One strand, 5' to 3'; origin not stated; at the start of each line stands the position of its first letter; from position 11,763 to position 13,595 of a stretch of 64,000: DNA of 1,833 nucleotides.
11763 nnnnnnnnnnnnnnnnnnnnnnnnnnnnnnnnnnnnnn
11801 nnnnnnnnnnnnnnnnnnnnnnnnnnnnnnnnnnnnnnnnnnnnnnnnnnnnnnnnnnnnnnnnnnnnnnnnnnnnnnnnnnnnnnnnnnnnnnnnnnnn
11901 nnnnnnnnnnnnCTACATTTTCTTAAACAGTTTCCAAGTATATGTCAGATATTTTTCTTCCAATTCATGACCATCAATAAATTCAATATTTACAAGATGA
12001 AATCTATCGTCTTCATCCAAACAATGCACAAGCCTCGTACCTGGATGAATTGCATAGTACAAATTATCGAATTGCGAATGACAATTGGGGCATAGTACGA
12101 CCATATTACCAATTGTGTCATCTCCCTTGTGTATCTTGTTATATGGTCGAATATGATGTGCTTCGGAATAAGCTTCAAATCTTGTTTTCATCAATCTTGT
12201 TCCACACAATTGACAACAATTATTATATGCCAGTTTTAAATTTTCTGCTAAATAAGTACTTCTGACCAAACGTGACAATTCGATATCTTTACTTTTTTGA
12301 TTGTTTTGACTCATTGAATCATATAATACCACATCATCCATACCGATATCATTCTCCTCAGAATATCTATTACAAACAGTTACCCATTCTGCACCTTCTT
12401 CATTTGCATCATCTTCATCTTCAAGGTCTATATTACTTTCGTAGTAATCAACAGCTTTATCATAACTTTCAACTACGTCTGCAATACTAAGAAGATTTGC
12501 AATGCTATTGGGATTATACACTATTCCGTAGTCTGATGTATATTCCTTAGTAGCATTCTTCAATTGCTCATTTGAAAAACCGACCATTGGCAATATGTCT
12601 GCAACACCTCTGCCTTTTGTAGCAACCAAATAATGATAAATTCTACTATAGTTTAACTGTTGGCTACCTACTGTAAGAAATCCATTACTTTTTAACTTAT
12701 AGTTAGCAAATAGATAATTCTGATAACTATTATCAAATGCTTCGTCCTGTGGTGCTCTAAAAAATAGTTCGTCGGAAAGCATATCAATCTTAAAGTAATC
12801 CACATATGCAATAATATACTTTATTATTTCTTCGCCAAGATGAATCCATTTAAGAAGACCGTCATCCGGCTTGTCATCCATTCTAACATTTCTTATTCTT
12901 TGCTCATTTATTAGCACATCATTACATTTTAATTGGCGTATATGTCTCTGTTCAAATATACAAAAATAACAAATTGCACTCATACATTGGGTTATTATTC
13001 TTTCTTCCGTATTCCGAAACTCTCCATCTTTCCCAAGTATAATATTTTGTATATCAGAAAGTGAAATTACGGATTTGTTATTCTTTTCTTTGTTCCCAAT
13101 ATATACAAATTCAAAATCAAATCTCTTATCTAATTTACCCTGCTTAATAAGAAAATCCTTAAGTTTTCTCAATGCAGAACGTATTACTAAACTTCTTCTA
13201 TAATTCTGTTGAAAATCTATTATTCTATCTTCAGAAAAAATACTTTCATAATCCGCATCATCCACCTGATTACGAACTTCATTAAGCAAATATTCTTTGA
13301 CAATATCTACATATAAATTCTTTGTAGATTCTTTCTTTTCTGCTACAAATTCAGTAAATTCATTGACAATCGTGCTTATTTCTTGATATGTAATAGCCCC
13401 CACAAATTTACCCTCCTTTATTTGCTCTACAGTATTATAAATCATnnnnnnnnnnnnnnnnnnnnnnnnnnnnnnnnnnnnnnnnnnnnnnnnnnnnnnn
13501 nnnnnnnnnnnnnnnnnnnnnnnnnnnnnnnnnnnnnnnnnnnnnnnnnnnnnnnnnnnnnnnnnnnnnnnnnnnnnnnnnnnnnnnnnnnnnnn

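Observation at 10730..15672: Minimal 4.9-kb integrative islet in the 3' end of tRNA-Leu(UAA)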

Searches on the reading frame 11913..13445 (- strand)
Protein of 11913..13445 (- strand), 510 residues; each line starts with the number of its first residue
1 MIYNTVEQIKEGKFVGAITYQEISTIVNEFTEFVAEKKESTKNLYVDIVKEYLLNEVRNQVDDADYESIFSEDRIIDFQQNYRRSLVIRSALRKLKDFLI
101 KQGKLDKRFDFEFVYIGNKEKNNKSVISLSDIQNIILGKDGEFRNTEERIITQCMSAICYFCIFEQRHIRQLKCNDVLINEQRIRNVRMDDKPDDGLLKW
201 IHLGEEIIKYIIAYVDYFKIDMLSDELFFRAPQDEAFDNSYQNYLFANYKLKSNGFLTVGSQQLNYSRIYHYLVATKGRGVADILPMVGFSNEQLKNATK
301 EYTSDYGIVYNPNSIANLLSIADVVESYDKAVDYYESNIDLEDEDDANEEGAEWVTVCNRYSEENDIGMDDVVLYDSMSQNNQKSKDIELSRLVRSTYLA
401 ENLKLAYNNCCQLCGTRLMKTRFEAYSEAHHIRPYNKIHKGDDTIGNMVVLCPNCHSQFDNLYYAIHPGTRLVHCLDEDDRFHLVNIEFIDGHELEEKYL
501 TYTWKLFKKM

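Call 6: search_protein_families(library=pfam, proteins=[window:11913-13445:-], max_evalue=0.1)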
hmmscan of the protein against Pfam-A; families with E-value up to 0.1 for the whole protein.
window:11913-13445:- (510 aa): 5 families
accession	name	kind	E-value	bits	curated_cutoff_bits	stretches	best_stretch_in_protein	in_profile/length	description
PF01844.29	HNH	-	1.3e-08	35.3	21.4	1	411-458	1-43/47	HNH endonuclease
PF13391.12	HNH_2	-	2.7e-08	34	21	1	411-466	1-65/66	HNH endonuclease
PF14279.12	HNH_5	-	0.048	14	27.5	0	411-460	1-44/56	HNH endonuclease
PF21118.2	DosC_2nd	-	0.054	14.1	31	0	14-62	50-98/110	DosC CZB-like middle domain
PF07288.16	RpoY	-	0.067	13.7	25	0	37-66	15-42/68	RNA polymerase epsilon subunit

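Call 7: search_protein_families(library=padloc, proteins=[window:11913-13445:-], max_evalue=0.1)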
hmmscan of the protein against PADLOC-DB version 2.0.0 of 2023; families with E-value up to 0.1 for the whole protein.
window:11913-13445:- (510 aa): 4 families
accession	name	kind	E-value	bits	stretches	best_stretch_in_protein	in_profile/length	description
PDLC03656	mREase_IV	-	3e-05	21.9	1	376-459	168-255/277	Type IV methyl-directed restriction enzyme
PDLC00642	ZorE2|ZorE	-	0.00056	17.4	1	399-461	204-260/283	HNH endonuclease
PDLC00645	ZorE2|ZorE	-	0.0026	14.8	1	400-458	201-253/375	HNH endonuclease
PDLC00740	Effector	-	0.063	10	0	443-461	81-99/391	Endonuclease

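Call 8: search_protein_families(library=phrogs, proteins=[window:11913-13445:-], max_evalue=0.1)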
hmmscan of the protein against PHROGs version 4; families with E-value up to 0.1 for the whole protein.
window:11913-13445:- (510 aa): 23 families
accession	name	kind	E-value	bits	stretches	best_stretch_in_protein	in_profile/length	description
phrog_15103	-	unknown function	1.9e-12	48.2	1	379-462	174-257/280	-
phrog_1271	-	DNA, RNA and nucleotide metabolism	2.7e-09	37.9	1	407-493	265-352/361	HNH endonuclease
phrog_8446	-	DNA, RNA and nucleotide metabolism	2.9e-06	28.1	1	408-463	140-199/211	HNH endonuclease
phrog_2214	-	DNA, RNA and nucleotide metabolism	5.8e-06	26.7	1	353-458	138-235/429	HNH endonuclease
phrog_144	-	DNA, RNA and nucleotide metabolism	5.9e-06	27.1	1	400-463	76-136/175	HNH endonuclease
phrog_5956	-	DNA, RNA and nucleotide metabolism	6.6e-06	26.8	1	397-458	48-106/138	HNH endonuclease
phrog_589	-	DNA, RNA and nucleotide metabolism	1.5e-05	25.8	1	405-458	88-137/179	HNH endonuclease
phrog_740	-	DNA, RNA and nucleotide metabolism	3.7e-05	23.9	1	409-458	39-83/332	HNH endonuclease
phrog_338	-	DNA, RNA and nucleotide metabolism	0.0001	22.8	1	395-459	189-259/340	HNH endonuclease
phrog_10822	-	DNA, RNA and nucleotide metabolism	0.00018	22.3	1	440-461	128-149/245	HNH endonuclease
phrog_8048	-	DNA, RNA and nucleotide metabolism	0.00091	19.5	1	406-458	174-224/273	HNH endonuclease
phrog_3106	-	DNA, RNA and nucleotide metabolism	0.0015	19.3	1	380-457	133-218/252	HNH endonuclease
phrog_2118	-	DNA, RNA and nucleotide metabolism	0.0018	18.9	1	398-455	166-217/301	HNH endonuclease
phrog_333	-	DNA, RNA and nucleotide metabolism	0.0022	19.2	1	406-457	31-76/138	HNH endonuclease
phrog_2255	-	DNA, RNA and nucleotide metabolism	0.0036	17.8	1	399-458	103-167/211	HNH endonuclease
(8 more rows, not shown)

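Call 9: search_protein_families(library=ncbifam, proteins=[window:11913-13445:-], max_evalue=0.1)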
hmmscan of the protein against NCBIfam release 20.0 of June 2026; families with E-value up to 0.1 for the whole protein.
window:11913-13445:- (510 aa): 2 families
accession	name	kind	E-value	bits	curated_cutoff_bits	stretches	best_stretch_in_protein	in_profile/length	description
NF045808.1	PT-DNA_restrict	exception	5.2e-06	25.8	180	1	388-466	154-230/284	phosphorothioated DNA-binding restriction endonuclease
NF040563.1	guided_IscB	equivalog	0.00094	18.4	175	1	402-461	186-237/314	RNA-guided endonuclease IscB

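Call 25: find_homologous_proteins(query=window:11913-13445:-)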
Query window:11913-13445:- (510 aa): 76 proteins with E <= 0.001 among 6396 candidates.
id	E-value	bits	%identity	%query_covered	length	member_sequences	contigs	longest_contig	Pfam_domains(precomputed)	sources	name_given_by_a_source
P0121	0.0e+0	1125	100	97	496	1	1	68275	PF13391.13,PF01844.30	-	-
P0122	4.6e-290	981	90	93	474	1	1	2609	PF13391.13,PF01844.30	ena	-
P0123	2.5e-287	972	86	97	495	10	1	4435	PF13391.13,PF01844.30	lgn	-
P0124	5.9e-287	970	85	97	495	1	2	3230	PF13391.13,PF01844.30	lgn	-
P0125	5.3e-280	948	82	97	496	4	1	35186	PF13391.13,PF01844.30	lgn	-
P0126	3.6e-276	935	82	97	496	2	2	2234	PF13391.13,PF01844.30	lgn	-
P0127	2.4e-270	916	79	99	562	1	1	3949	PF13391.13,PF01844.30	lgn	-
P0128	1.4e-266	903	79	97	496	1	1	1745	PF13391.13,PF01844.30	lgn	-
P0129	9.1e-261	884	78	97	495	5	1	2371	PF13391.13,PF01844.30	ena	-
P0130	2.6e-236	803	71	97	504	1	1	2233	PF13391.13,PF01844.30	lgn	-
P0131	3.1e-236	803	69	97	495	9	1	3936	PF13391.13,PF01844.30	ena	-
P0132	9.0e-235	798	69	96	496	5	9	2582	PF13391.13,PF01844.30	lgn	-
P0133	1.9e-233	794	69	97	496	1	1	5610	PF13391.13,PF01844.30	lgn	-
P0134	2.5e-233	794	68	96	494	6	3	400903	PF13391.13,PF01844.30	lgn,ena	-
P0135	7.8e-230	782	67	96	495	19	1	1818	PF13391.13,PF01844.30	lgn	-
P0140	7.6e-222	756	69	97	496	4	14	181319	PF13391.13,PF01844.30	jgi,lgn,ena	-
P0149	2.2e-138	480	46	96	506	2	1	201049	PF13391.13,PF01844.30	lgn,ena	-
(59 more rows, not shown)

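Call 26: find_encoding_contigs(protein=P0125, flank=8000, max_places=3)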
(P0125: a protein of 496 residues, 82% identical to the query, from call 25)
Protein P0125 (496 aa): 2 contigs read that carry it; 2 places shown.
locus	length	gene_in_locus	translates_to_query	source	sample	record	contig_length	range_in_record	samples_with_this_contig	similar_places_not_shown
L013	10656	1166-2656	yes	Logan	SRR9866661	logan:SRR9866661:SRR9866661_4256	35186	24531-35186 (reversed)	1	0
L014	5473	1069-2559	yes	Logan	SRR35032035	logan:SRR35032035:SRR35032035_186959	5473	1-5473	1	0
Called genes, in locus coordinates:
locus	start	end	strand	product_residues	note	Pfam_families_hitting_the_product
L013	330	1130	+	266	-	PF18730:HEPN_Cthe2314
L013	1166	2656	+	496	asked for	PF01844:HNH, PF13391:HNH_2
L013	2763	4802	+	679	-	PF25794:SACS (faint), PF13020:NOV_C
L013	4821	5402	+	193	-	-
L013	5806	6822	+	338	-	PF18941:DUF5688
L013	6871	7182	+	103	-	-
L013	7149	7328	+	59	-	-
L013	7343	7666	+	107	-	-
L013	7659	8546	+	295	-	PF08401:ArdcN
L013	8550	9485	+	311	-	PF09588:YqaJ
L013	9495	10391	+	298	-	-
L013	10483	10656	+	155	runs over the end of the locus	PF04002:RadC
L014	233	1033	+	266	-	PF18730:HEPN_Cthe2314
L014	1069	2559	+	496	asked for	PF01844:HNH, PF13391:HNH_2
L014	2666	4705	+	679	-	PF25794:SACS (faint), PF13020:NOV_C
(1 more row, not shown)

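Call 27: find_encoding_contigs(protein=P0140, flank=8000, max_places=6)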
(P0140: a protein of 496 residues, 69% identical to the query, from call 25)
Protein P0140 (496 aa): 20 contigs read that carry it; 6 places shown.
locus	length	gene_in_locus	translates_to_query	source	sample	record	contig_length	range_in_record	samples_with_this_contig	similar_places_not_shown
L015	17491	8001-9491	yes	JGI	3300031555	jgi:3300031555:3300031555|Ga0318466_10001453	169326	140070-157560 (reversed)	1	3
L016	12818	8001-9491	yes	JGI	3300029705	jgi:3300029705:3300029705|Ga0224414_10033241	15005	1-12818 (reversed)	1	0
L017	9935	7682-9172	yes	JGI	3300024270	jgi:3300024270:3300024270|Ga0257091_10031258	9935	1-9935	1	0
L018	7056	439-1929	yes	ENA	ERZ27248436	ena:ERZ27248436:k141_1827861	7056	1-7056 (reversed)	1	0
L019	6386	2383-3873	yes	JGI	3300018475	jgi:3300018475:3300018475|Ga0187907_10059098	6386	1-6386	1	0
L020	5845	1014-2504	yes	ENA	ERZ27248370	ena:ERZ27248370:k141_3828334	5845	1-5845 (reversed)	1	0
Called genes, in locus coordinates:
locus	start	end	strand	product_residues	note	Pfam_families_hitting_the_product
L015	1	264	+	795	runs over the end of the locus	PF13491:FtsK_4TM (weak), PF17854:FtsK_alpha, PF01580:FtsK_SpoIIIE, PF09397:FtsK_gamma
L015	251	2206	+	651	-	PF08497:Radical_SAM_N, PF11842:DUF3362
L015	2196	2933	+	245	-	PF00763:THF_DHG_CYH, PF02882:THF_DHG_CYH_C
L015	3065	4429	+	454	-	PF21799:MurD-like_N (weak), PF08245:Mur_ligase_M, PF02875:Mur_ligase_C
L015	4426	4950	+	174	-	PF00857:Isochorismatase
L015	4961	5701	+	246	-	PF02540:NAD_synthase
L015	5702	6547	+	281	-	PF01734:Patatin, PF19890:DUF6363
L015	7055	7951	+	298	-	PF02661:Fic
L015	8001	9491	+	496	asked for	PF01844:HNH, PF13391:HNH_2 (weak)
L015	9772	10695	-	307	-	PF00535:Glycos_transf_2, PF10111:Glyco_tranf_2_2, PF13641:Glyco_tranf_2_3 (weak)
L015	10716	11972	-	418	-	PF00005:ABC_tran, PF14524:Wzt_C (weak)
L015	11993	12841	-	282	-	PF01061:ABC2_membrane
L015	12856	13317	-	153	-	-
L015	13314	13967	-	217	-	PF00730:HhH-GPD, PF00633:HHH (faint)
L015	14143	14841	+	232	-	PF00574:CLP_protease, PF25145:NfeD1b_N (weak)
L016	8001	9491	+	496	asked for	PF01844:HNH, PF13391:HNH_2 (weak)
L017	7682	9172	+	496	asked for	PF01844:HNH, PF13391:HNH_2 (weak)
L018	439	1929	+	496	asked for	PF01844:HNH, PF13391:HNH_2 (weak)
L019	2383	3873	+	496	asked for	PF01844:HNH, PF13391:HNH_2 (weak)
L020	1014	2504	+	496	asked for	PF01844:HNH, PF13391:HNH_2 (weak)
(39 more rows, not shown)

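Call 28: find_encoding_contigs(protein=P0149, flank=8000, max_places=3)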
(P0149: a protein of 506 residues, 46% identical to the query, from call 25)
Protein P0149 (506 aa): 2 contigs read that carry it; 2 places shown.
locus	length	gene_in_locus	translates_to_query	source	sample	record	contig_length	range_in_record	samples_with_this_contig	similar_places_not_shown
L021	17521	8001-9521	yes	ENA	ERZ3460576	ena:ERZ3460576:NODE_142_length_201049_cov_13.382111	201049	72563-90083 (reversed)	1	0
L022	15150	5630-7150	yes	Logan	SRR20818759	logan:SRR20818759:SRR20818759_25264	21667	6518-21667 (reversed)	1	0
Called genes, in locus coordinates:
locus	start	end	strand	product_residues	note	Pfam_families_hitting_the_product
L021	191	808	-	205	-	PF00583:Acetyltransf_1, PF13508:Acetyltransf_7 (weak)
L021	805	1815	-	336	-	PF01633:Choline_kinase, PF01636:APH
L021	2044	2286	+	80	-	-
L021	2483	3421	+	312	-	PF00589:Phage_integrase, PF22823:MrpR_C_cat (weak)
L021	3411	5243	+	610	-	PF00589:Phage_integrase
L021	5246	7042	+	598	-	PF00589:Phage_integrase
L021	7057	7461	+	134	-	PF19776:DUF6262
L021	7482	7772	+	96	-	PF01978:TrmB (weak), PF01047:MarR (weak), PF12802:MarR_2, PF13412:HTH_24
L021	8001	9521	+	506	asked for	PF01844:HNH, PF13391:HNH_2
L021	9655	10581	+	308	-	-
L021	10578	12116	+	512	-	PF00158:Sigma54_activat (weak), PF07724:AAA_2, PF07728:AAA_5 (weak)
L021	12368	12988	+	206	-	PF00440:TetR_N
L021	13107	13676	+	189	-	PF01161:PBP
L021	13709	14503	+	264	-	PF12724:Flavodoxin_5, PF12838:Fer4_7 (faint), PF12797:Fer4_2 (faint), PF13237:Fer4_10 (faint), PF12798:Fer4_3 (faint), PF13187:Fer4_9 (weak), PF13484:Fer4_16 (faint)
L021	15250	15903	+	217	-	-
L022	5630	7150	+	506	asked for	PF01844:HNH, PF13391:HNH_2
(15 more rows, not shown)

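Call 35: predict_structure(alignment_id=A1)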
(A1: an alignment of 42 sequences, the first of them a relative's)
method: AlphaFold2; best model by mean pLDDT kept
length: 496 residues; sequences in the alignment: 42
mean_pLDDT: 82.1   pTM: 0.46
mean pLDDT of the five models: 82.1, 80.4, 80.0, 79.9, 79.8
residues with pLDDT >= 90: 221; 70-90: 179; 50-70: 52; < 50: 44
segments of 3 or more residues with pLDDT < 50: 105-109, 326-346, 365-380
pLDDT, mean of each block of 10 residues (from residue 1): 87 94 88 93 89 92 81 90 94 89 53 92 93 95 96 94 93 86 89 94 92 85 89 91 91 94 88 89 88 67 81 85 57 36 46 66 46 38 74 89 73 73 59 87 89 93 93 88 90 86
secondary structure, 60 per line:
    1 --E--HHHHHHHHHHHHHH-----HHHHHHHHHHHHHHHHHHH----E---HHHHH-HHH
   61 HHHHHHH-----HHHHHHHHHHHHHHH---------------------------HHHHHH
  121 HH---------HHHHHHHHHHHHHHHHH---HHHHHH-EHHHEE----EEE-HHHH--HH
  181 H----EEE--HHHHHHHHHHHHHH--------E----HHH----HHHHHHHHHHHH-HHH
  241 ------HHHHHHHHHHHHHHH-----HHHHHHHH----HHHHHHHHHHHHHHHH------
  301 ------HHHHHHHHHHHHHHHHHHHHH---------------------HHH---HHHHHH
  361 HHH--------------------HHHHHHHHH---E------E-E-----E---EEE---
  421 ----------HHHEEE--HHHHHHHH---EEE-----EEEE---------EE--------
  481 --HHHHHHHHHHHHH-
elements in order: H6-19 H25-43 H52-56 H58-67 H73-87 H115-122 H132-148 H152-157 E169-171 H173-176 E186-188 H191-204 H225-236 H247-261 H267-274 H279-294 H307-327 H355-363 H384-392 E415-417 E434-436 H439-446 E450-452 E458-461 H483-495

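Call 39: fold_search(model_id=the predicted structure, library=pdb)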
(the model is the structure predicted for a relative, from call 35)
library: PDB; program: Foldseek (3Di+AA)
matches with E <= 10: 149; with E <= 0.001: 19
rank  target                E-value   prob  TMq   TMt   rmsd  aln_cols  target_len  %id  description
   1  5hxy_B                3.3e-07  1.00  0.29  0.48  10.3       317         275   18  Crystal structure of XerA recombinase (released 2017-02-01)
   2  5hxy_A                4.7e-07  1.00  0.27  0.45  11.3       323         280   17  Crystal structure of XerA recombinase (released 2017-02-01)
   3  5hxy_C                4.9e-07  1.00  0.29  0.49  10.3       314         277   17  Crystal structure of XerA recombinase (released 2017-02-01)
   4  5hxy_D                3.2e-06  1.00  0.27  0.46   9.2       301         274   17  Crystal structure of XerA recombinase (released 2017-02-01)
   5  5hxy_F                4.5e-06  1.00  0.27  0.47  10.8       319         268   18  Crystal structure of XerA recombinase (released 2017-02-01)
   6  4a8e                  1.2e-05  1.00  0.26  0.45  13.7       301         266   15  The structure of a dimeric Xer recombinase from archaea (released 2012-12-05)
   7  2a3v_A                1.3e-05  1.00  0.26  0.38  15.3       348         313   14  Structural basis for broad DNA-specificity in integron recombination (released 2006-05-02)
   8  6emy_A                2.2e-05  1.00  0.30  0.44  13.7       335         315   12  Structure of the Tn1549 transposon Integrase (aa 82-397, Y379F) in complex with transposon right end DNA (released 2018-04-04)
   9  6en2_A                2.4e-05  1.00  0.29  0.44  13.9       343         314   13  Structure of the Tn1549 transposon Integrase (aa 82-397, R225K) in complex with a circular intermediate DNA (CI6b-DNA) (released 2018-04-04)
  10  2a3v_C                2.5e-05  1.00  0.26  0.37  15.3       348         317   14  Structural basis for broad DNA-specificity in integron recombination (released 2006-05-02)
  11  6emz_A                7.1e-05  1.00  0.30  0.44  13.8       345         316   13  Structure of the Tn1549 transposon Integrase (aa 82-397, R225K) in complex with circular intermediate DNA (CI5-DNA) (released 2018-04-04)
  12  1a0p                  2.3e-04  1.00  0.25  0.42  15.8       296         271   11  SITE-SPECIFIC RECOMBINASE, XERD (released 1998-03-18)
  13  5vfz                  2.7e-04  1.00  0.29  0.45  10.8       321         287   14  Integrase from mycobacterium phage Brujita (released 2018-04-18)
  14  1drg_A                4.4e-04  1.00  0.25  0.39  13.6       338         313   11  CRYSTAL STRUCTURE OF TRIMERIC CRE RECOMBINASE-LOX COMPLEX (released 2001-10-19)
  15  1z19_B                4.4e-04  1.00  0.25  0.39  13.2       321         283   11  Crystal structure of a lambda integrase(75-356) dimer bound to a COC' core site (released 2005-06-28)
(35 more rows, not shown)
